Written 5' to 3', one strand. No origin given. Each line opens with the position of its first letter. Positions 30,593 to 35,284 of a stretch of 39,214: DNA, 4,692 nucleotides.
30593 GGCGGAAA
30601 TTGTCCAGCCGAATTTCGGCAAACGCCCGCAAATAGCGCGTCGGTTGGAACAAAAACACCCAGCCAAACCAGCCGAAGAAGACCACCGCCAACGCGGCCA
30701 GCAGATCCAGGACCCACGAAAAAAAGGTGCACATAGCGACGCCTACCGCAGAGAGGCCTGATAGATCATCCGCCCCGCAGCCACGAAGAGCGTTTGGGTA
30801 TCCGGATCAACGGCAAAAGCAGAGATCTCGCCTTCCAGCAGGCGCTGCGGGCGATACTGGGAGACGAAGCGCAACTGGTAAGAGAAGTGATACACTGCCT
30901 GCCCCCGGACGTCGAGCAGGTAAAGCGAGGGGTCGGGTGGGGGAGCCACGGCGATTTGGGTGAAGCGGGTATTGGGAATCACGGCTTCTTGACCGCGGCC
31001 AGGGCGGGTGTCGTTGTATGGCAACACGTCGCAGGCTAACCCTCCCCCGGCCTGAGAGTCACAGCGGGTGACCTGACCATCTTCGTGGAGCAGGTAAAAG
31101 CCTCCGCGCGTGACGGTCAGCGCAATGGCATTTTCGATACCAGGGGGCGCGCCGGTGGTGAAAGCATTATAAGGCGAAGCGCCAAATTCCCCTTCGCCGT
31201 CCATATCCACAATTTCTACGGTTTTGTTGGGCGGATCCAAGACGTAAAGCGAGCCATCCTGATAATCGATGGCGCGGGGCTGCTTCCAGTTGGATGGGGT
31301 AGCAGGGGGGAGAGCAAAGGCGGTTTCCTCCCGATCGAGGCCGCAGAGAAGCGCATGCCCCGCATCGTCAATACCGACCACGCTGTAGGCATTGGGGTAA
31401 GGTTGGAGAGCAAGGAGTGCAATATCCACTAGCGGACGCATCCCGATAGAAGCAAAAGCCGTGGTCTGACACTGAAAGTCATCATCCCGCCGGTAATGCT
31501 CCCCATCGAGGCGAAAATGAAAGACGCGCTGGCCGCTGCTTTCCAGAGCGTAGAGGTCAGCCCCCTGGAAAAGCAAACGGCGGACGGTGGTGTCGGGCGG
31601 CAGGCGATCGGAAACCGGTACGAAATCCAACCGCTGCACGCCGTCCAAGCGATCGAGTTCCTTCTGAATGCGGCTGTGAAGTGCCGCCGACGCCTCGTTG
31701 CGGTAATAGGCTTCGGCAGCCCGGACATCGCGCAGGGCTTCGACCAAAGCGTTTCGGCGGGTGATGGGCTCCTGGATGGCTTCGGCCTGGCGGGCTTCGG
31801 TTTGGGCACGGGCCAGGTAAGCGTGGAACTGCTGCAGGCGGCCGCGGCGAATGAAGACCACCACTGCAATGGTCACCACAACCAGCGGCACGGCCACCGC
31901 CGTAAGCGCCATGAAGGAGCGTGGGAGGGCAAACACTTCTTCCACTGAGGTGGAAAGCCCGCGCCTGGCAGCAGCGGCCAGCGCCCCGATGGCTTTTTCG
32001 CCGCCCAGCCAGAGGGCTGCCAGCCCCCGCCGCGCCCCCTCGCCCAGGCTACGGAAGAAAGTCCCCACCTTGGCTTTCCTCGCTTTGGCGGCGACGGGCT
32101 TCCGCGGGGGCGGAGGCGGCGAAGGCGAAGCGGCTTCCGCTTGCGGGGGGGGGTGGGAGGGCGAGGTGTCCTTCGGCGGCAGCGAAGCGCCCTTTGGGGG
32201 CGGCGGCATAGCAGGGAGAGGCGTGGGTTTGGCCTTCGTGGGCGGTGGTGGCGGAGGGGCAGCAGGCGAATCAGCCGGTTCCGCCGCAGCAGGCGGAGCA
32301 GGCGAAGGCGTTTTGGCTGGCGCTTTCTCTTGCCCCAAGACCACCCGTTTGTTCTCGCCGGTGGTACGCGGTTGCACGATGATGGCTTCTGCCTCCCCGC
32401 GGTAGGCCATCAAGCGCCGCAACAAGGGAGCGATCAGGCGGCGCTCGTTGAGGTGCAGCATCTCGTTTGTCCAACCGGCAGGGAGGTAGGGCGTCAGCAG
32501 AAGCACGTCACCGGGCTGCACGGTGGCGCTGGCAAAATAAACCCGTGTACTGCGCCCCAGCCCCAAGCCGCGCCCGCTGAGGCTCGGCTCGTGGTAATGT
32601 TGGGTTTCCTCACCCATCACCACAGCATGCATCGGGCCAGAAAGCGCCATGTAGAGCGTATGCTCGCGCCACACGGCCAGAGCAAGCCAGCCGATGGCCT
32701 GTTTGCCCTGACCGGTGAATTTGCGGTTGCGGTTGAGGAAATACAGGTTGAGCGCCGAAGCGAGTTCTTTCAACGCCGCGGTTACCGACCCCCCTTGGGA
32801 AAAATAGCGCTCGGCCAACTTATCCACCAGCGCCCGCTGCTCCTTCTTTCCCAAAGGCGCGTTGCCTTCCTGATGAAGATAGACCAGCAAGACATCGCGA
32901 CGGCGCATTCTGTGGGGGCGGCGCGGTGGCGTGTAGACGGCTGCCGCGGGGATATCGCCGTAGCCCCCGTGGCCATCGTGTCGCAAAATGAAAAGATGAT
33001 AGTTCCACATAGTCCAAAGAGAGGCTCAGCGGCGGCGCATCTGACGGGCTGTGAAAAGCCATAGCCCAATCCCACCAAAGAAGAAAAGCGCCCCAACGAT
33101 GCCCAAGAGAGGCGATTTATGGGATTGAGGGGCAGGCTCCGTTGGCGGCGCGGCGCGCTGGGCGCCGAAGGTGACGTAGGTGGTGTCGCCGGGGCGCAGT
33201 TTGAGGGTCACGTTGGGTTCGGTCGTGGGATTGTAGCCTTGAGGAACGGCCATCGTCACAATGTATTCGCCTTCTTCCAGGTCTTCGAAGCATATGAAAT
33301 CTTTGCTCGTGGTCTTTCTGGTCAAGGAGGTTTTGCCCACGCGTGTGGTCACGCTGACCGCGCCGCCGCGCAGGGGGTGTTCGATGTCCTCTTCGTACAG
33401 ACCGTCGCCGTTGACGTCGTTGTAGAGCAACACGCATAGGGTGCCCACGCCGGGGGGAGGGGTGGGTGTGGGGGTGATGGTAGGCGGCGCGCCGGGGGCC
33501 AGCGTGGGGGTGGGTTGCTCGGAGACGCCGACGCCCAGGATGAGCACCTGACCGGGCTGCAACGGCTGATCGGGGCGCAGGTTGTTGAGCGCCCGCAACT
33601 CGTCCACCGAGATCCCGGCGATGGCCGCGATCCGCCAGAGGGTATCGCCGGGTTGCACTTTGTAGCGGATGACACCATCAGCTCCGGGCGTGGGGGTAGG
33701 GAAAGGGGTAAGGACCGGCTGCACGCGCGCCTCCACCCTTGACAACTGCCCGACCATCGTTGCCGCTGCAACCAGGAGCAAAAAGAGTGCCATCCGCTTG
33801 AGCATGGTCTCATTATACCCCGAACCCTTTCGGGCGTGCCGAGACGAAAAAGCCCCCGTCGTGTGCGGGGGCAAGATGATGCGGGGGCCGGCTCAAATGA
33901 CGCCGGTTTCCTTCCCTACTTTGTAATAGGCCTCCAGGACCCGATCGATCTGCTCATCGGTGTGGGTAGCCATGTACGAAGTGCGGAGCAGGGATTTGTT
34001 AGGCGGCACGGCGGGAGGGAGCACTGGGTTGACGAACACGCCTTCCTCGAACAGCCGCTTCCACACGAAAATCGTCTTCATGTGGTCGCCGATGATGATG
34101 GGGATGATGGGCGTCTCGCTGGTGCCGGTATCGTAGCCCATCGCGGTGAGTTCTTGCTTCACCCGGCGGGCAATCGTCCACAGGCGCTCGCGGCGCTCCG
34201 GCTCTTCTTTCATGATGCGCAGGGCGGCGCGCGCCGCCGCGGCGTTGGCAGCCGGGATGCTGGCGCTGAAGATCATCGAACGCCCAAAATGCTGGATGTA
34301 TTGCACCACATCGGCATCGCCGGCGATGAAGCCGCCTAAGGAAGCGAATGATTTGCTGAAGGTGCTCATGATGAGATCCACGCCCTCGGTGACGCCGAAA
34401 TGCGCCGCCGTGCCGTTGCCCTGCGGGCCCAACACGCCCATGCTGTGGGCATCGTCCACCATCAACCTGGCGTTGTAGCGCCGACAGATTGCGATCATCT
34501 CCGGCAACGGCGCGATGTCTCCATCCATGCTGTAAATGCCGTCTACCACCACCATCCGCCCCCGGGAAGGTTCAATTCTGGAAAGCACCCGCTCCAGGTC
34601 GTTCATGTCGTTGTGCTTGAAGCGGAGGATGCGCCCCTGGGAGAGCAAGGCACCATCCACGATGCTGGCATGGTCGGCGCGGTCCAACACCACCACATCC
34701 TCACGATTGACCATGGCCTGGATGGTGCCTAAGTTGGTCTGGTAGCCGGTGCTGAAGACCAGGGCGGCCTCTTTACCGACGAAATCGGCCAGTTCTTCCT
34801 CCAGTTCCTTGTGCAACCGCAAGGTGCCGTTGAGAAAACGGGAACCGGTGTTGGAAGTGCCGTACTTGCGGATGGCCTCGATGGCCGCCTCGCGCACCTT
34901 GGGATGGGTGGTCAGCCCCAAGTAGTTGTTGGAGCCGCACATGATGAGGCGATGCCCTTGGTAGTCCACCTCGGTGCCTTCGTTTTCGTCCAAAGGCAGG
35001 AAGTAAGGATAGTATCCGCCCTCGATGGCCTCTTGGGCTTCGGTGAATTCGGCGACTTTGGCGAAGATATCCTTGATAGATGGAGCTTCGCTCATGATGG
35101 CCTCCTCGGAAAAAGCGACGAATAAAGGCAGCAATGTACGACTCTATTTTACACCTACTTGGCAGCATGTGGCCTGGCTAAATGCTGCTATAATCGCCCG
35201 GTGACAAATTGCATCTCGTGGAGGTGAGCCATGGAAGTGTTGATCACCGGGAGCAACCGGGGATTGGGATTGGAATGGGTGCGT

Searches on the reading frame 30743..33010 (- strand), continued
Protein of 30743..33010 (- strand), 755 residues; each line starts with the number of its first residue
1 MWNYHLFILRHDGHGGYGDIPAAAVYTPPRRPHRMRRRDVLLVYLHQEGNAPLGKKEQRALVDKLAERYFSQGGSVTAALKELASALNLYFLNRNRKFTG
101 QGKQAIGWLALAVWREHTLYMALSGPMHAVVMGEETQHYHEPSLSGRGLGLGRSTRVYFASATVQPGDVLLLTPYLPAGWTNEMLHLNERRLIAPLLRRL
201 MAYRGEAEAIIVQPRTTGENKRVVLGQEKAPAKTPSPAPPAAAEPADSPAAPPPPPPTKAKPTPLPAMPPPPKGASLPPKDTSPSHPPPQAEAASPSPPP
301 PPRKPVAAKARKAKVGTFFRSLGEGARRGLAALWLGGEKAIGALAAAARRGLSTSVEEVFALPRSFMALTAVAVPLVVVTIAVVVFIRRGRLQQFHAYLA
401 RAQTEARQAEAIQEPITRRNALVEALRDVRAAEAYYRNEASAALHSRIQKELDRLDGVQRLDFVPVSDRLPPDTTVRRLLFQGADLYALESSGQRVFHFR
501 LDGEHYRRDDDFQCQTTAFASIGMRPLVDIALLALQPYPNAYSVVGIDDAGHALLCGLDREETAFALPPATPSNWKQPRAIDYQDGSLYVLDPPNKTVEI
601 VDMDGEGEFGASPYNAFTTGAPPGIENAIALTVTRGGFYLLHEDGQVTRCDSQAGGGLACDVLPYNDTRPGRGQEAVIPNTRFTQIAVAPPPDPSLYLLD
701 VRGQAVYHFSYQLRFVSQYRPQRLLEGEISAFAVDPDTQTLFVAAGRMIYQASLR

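Call 84: fold_search(model_id=the predicted structure, library=pdb)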
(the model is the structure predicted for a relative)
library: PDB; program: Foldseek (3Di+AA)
matches with E <= 10: 1168; with E <= 0.001: 908
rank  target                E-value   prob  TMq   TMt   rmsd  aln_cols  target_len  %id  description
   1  4d6v                  4.6e-10  1.00  0.28  0.61   6.0       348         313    9  Crystal structure of signal transducing protein (released 2015-03-18)
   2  3frx_A                7.5e-10  1.00  0.26  0.57   5.9       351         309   13  Crystal Structure of the Yeast Orthologue of RACK1, Asc1. (released 2009-02-17)
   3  6d69                  7.9e-10  1.00  0.29  0.67   5.2       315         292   13  Crystal Structure of the NHL Repeat Region of D. melanogaster Thin (released 2019-04-24)
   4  6gsm_g                9.3e-10  1.00  0.27  0.58   6.7       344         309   10  Structure of a partial yeast 48S preinitiation complex in open conformation. (released 2019-07-31)
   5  3rfh_D                1.3e-09  1.00  0.27  0.60   6.4       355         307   12  Crystal structure of the yeast RACK1 dimer in space group P21 (released 2011-07-06)
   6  5ndv_SR               1.8e-09  1.00  0.28  0.60   4.9       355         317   13  Crystal structure of Paromomycin bound to the yeast 80S ribosome (released 2017-12-13)
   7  4v6w_Ag               2.4e-09  1.00  0.27  0.57   6.8       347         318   10  Structure of the D. melanogaster 80S ribosome (released 2014-07-09)
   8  8a98_Sg               3.9e-09  1.00  0.28  0.62   6.0       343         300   10  CRYO-EM STRUCTURE OF LEISHMANIA MAJOR 80S RIBOSOME : snoRNA MUTANT (released 2023-10-11)
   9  9hl9_Sg               4.6e-09  1.00  0.27  0.59   6.8       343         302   10  CRYO-EM STRUCTURE OF LEISHMANIA MAJOR 80S RIBOSOME WITH P/E-site tRNA AND mRNA : LM14Cs1H3 sKO STRAIN (released 2025-10-15)
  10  7mx7_B                5.7e-09  1.00  0.25  0.54   5.5       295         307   10  PRMT5:MEP50 complexed with inhibitor PF-06939999 (released 2021-11-17)
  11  1q7f_A                6.0e-09  1.00  0.28  0.66   5.0       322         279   10  Brain Tumor NHL domain (released 2003-10-21)
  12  5emj_B                6.7e-09  1.00  0.26  0.57   5.0       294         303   11  Crystal structure of PRMT5:MEP50 with Compound 8 and sinefungin (released 2016-02-24)
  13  4kzx_g                7.4e-09  1.00  0.27  0.57   6.4       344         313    9  Rabbit 40S ribosomal subunit in complex with eIF1. (released 2013-07-24)
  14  8qo9_v                7.4e-09  1.00  0.26  0.38  24.7       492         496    9  Cryo-EM structure of a human spliceosomal B complex protomer (released 2024-01-24)
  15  6az1_g                7.9e-09  1.00  0.28  0.62   6.0       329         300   11  Cryo-EM structure of the small subunit of Leishmania ribosome bound to paromomycin (released 2017-12-06)
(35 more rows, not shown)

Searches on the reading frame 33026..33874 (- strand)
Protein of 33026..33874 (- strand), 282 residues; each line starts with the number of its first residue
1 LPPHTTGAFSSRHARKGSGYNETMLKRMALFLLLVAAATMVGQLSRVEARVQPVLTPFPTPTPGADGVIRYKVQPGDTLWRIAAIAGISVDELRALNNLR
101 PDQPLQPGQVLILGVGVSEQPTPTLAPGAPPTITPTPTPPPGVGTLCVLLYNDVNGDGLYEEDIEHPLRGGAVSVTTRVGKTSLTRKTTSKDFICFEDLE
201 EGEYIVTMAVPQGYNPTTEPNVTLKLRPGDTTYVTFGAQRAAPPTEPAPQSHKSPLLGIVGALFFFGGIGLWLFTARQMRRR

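Call 9: search_protein_families(library=pfam, proteins=[window:33026-33874:-])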
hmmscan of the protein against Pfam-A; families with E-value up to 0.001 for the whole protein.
window:33026-33874:- (282 aa): 2 families
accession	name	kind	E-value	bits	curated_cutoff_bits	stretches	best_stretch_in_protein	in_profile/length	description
PF01476.26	LysM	-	2.1e-16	60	20.9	1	71-113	1-42/43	LysM domain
PF17210.9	SdrD_B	-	4.5e-08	33.7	29.7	1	150-219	7-75/112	SdrD B-like domain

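Call 56: search_protein_families(library=ncbifam, proteins=[window:33026-33874:-], max_evalue=0.01)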
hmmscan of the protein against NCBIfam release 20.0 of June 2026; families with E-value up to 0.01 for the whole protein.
window:33026-33874:- (282 aa): 9 families
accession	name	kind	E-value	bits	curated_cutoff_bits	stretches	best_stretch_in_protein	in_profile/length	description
NF042931.1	SAG1386_EF1546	equivalog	2.3e-08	34.3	80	1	71-111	112-155/158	SAG1386/EF1546 family surface-associated protein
NF008050.0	PRK10783.1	equivalog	1.4e-06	26.9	508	1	70-120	345-394/457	murein transglycosylase D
NF004974.0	PRK06347.1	equivalog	2.8e-06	26.7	701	1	70-160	332-417/592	1,4-beta-N-acetylmuramoylhydrolase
NF040883.1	amid_act_ActS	equivalog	4.8e-06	26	375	1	64-119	29-84/242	amidase activator ActS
TIGR02899.1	spore_safA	subfamily_domain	5.4e-06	26.3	67.85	1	73-98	1-26/44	SafA/ExsA family spore coat assembly protein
NF052345.1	S_layer_anammox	exception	2.8e-05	21.7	1400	1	119-256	1282-1412/1596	Kustd1514 family S-layer glycoprotein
NF012181.0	MSCRAMM_SdrD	exception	0.00056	17.4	2500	1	149-219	687-756/1379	MSCRAMM family adhesin SdrD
NF010495.0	PRK13914.1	equivalog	0.00085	18.4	647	1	56-112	17-70/481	invasion associated endopeptidase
NF050804.1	CellDivDipMCaul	equivalog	0.0066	15.3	900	0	71-111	311-401/634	cell division endopeptidase DipM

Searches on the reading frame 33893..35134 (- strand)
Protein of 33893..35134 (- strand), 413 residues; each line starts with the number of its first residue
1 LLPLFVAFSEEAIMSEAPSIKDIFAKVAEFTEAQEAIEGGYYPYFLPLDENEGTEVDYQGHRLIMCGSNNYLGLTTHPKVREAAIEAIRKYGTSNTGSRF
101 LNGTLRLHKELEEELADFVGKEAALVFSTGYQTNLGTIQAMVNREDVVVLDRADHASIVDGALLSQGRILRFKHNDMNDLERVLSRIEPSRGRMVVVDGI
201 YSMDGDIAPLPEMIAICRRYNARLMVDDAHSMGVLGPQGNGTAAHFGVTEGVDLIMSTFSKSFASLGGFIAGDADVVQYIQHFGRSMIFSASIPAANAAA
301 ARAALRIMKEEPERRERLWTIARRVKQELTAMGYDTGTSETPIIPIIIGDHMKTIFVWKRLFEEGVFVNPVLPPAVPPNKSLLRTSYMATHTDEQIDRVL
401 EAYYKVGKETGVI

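Call 9: search_protein_families(library=pfam, proteins=[window:33893-35134:-])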
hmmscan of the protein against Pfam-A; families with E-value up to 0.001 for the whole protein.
window:33893-35134:- (413 aa): 5 families
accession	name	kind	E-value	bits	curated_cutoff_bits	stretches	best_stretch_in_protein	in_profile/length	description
PF00155.27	Aminotran_1_2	-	3e-63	214.6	19.7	1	67-402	7-360/361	Aminotransferase class I and II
PF01212.27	Beta_elim_lyase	-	3.9e-10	40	27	1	109-334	35-270/288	Beta-eliminating lyase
PF00266.25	Aminotran_5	-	5.8e-06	25.9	21.5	1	96-233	33-181/371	Aminotransferase class-V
PF01053.26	Cys_Met_Meta_PP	-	2e-05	23.8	27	1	98-235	47-181/381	Cys/Met metabolism PLP-dependent enzyme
PF01041.23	DegT_DnrJ_EryC1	-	0.00016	21.5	19.8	1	108-234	26-152/360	DegT/DnrJ/EryC1/StrS aminotransferase family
